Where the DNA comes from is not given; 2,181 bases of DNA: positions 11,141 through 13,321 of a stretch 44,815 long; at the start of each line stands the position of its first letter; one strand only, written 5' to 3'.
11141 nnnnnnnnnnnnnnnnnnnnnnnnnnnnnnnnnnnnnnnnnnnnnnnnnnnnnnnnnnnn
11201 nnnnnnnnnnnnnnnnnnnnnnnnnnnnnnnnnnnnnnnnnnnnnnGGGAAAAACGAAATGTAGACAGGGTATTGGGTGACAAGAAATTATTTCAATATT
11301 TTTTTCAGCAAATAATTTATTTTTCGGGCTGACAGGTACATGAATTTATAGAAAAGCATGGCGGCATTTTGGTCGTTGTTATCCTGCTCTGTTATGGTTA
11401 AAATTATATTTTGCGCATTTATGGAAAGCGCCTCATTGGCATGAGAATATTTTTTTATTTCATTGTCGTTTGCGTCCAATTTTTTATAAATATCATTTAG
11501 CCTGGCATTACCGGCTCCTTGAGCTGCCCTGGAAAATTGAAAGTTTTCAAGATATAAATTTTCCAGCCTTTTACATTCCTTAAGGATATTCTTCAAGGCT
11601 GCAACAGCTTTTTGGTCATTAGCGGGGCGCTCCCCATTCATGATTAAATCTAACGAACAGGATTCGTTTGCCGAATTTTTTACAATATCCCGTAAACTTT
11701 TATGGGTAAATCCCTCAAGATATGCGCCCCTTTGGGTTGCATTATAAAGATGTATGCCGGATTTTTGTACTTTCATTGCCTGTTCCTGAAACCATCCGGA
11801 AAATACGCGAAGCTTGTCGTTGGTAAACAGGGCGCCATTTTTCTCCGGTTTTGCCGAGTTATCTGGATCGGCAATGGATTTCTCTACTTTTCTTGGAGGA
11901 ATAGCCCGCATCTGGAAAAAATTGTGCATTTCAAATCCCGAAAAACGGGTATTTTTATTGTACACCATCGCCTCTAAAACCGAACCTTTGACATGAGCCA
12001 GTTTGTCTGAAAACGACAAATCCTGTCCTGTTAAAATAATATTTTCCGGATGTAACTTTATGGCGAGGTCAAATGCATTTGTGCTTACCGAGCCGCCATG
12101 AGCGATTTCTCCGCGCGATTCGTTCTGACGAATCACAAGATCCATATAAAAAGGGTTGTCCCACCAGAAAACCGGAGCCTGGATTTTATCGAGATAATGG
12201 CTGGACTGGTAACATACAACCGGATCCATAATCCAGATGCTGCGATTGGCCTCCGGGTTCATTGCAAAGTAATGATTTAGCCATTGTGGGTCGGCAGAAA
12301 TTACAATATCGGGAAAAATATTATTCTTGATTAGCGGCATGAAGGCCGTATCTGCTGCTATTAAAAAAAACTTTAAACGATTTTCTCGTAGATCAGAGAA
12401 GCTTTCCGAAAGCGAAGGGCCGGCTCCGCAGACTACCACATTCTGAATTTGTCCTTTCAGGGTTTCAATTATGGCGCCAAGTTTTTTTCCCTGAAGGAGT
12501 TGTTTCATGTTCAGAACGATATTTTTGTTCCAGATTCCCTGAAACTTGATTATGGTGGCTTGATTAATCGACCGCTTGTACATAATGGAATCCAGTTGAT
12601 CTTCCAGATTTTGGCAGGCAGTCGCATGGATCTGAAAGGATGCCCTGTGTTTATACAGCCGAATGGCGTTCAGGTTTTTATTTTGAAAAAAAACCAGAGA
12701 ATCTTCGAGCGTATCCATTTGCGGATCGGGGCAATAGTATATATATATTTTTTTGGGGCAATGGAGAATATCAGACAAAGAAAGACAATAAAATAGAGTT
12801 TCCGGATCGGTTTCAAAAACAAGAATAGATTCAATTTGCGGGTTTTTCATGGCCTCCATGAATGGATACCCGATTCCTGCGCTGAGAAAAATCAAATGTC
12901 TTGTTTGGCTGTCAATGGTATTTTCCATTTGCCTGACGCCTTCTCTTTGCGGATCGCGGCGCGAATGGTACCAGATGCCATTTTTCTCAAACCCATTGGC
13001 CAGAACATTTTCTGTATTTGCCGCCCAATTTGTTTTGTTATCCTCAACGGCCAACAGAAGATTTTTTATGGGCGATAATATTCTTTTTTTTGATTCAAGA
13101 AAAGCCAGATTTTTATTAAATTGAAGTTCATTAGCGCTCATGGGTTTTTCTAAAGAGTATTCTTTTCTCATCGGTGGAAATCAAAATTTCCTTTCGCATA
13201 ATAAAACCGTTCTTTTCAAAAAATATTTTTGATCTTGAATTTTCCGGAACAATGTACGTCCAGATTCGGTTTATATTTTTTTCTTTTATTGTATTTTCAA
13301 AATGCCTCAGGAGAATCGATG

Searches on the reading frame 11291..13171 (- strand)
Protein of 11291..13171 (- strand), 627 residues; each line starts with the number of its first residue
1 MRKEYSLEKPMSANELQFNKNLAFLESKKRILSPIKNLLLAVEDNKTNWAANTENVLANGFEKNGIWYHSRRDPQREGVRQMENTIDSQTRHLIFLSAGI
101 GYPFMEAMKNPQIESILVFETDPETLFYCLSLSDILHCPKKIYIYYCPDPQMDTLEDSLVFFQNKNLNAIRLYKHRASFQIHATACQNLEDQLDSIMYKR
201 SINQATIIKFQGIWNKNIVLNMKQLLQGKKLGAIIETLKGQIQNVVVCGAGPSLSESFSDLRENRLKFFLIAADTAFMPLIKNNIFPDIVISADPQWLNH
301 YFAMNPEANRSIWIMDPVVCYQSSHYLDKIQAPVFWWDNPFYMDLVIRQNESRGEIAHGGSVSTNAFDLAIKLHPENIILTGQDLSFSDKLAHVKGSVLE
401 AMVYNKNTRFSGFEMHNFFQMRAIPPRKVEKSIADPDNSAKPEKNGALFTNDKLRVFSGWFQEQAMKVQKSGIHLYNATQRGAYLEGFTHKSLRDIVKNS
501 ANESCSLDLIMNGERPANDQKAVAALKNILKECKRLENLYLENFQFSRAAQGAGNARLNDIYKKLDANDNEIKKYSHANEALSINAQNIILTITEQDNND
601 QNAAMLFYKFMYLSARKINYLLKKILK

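Call 92: search_protein_families(library=pfam, max_evalue=0.00001, proteins=[window:11291-13171:-])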
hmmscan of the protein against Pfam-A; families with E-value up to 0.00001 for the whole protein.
window:11291-13171:- (627 aa): 1 family
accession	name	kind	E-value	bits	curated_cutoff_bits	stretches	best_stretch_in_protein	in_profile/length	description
PF01973.23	MptE-like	-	2.7e-32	112.3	34.6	1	216-389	1-170/171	6-hydroxymethylpterin diphosphokinase MptE-like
